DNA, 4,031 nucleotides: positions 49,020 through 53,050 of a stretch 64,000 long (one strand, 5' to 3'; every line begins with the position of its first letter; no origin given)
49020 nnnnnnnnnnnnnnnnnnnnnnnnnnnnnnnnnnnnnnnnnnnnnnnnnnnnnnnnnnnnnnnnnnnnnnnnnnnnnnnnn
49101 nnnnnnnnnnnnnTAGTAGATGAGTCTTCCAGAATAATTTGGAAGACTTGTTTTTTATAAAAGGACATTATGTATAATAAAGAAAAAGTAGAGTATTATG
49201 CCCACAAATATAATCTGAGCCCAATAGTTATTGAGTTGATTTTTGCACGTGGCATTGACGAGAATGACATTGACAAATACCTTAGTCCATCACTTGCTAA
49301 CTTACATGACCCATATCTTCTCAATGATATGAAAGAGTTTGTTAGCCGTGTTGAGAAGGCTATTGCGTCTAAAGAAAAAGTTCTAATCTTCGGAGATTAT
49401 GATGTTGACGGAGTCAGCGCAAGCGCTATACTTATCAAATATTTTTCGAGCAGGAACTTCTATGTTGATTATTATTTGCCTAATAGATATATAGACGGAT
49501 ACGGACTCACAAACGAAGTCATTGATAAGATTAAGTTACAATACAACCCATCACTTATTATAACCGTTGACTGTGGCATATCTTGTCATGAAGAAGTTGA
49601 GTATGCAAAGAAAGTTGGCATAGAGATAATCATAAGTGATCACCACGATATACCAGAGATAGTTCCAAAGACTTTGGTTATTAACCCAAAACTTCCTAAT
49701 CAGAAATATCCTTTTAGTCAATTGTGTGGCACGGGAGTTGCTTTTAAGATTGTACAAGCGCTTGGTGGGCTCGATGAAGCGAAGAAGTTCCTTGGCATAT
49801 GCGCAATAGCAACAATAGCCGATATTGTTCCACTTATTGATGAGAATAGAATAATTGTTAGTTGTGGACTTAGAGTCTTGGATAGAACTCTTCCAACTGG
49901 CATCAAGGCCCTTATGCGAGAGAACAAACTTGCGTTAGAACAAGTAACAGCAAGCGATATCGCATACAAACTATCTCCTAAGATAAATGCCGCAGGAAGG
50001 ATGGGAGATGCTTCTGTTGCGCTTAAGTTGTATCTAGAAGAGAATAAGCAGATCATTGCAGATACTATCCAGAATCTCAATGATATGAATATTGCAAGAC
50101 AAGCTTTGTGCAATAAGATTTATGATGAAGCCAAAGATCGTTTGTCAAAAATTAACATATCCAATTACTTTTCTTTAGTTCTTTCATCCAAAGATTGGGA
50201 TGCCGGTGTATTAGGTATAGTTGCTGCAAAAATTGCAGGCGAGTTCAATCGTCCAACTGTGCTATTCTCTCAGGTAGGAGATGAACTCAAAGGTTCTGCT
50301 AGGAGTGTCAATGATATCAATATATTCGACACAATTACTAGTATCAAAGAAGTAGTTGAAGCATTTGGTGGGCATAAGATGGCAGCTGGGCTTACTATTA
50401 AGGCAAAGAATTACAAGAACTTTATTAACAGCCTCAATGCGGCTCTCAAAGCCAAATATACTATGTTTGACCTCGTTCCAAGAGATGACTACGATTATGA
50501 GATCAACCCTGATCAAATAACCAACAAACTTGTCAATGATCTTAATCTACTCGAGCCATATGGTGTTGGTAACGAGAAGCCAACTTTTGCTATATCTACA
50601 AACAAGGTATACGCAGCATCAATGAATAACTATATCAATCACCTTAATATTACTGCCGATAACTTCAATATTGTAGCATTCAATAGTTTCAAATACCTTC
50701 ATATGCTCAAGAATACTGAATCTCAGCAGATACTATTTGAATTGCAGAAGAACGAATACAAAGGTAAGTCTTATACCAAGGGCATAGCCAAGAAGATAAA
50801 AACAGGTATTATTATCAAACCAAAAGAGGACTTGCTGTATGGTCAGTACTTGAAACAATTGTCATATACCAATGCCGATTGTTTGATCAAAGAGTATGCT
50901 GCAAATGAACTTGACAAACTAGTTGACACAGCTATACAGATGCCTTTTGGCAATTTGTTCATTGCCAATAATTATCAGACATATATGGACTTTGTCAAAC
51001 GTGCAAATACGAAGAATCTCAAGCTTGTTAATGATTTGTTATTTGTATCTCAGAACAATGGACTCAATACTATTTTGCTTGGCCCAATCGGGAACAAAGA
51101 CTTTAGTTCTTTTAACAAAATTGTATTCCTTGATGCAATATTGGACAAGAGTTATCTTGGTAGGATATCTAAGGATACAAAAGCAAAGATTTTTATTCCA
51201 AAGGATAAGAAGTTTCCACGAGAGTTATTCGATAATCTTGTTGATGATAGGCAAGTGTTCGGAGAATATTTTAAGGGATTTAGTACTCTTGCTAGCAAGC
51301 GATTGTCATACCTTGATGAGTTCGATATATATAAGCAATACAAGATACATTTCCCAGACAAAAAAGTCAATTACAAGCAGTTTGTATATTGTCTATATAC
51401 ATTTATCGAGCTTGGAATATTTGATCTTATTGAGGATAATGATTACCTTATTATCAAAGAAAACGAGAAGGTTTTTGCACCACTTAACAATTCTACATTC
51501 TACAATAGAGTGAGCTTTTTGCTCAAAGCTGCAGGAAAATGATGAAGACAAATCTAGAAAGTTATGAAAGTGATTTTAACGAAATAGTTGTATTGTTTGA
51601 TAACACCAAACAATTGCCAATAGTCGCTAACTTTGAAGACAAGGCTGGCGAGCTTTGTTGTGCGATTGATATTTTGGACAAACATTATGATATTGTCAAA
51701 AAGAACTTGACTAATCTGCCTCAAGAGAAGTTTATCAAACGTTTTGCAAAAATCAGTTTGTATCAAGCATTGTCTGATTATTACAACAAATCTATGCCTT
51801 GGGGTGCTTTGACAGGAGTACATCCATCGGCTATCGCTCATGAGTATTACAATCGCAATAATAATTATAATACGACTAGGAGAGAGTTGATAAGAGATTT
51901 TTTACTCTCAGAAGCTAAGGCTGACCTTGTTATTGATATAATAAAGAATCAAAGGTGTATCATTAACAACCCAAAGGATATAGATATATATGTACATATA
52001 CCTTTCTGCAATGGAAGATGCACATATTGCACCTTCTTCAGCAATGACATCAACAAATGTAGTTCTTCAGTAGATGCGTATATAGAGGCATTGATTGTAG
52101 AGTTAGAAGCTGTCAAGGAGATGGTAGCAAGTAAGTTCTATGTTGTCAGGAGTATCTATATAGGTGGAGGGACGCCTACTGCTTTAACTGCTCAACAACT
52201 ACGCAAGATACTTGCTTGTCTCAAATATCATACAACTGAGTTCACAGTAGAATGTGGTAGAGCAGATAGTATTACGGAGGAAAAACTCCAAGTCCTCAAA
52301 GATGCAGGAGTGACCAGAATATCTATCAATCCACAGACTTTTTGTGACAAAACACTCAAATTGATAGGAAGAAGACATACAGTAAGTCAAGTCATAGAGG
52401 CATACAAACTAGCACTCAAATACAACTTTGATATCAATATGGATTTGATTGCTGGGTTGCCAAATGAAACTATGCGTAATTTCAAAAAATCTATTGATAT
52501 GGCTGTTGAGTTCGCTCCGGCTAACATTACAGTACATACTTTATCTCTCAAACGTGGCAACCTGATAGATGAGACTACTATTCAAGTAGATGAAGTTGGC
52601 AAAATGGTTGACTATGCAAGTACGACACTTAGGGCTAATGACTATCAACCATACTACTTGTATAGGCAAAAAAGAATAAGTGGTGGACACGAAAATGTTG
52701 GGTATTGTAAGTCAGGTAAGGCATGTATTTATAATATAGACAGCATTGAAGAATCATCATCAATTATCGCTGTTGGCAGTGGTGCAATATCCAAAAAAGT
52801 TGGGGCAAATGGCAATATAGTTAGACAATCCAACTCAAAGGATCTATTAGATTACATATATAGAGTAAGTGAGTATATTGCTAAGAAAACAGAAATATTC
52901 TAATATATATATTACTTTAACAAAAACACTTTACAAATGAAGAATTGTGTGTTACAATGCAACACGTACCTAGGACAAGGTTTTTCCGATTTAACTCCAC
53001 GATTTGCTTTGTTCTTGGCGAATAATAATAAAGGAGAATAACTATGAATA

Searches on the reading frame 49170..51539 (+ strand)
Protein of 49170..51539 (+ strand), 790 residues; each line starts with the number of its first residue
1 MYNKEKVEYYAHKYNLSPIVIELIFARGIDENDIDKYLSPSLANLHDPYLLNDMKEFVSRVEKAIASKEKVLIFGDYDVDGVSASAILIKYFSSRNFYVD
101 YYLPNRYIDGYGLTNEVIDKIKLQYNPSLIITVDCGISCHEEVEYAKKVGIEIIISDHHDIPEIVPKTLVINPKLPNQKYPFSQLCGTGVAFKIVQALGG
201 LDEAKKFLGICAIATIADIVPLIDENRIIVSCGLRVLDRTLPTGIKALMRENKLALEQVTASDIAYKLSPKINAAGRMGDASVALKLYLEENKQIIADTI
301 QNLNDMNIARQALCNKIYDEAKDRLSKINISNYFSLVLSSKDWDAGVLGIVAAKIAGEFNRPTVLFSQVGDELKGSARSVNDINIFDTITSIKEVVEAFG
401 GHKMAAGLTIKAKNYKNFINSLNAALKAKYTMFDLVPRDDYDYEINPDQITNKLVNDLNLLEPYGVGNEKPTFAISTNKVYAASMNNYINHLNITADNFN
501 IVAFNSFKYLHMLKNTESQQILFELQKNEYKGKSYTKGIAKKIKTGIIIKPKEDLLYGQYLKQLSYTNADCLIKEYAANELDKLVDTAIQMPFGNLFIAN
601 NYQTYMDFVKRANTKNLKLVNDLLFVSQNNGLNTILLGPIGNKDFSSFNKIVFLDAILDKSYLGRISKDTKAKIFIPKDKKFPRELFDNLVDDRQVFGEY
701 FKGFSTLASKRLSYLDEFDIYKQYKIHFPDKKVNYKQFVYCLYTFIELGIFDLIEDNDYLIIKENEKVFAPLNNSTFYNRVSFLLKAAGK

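Call 59: search_protein_families(library=pfam, proteins=[window:49170-51539:+], max_evalue=0.00001)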
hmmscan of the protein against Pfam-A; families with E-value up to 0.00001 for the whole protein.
window:49170-51539:+ (790 aa): 3 families
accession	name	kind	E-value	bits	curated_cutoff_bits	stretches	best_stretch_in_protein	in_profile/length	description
PF01368.27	DHH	-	7.7e-24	84.8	28.1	1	70-214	1-124/125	DHH family, N-terminal domain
PF17768.7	RecJ_OB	-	1.3e-16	61.1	27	1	441-535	1-100/107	RecJ OB domain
PF02272.25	DHHA1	-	1.4e-16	61.2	25.9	1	337-427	6-101/102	DHHA1 domain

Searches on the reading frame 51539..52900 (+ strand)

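Call 59: search_protein_families(library=pfam, proteins=[window:51539-52900:+], max_evalue=0.00001)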
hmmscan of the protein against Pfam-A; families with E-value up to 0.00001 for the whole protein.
window:51539-52900:+ (454 aa): 1 family
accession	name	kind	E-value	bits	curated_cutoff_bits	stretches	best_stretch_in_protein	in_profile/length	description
PF04055.27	Radical_SAM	-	1.4e-28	100.6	29.5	1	151-321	1-165/166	Radical SAM superfamily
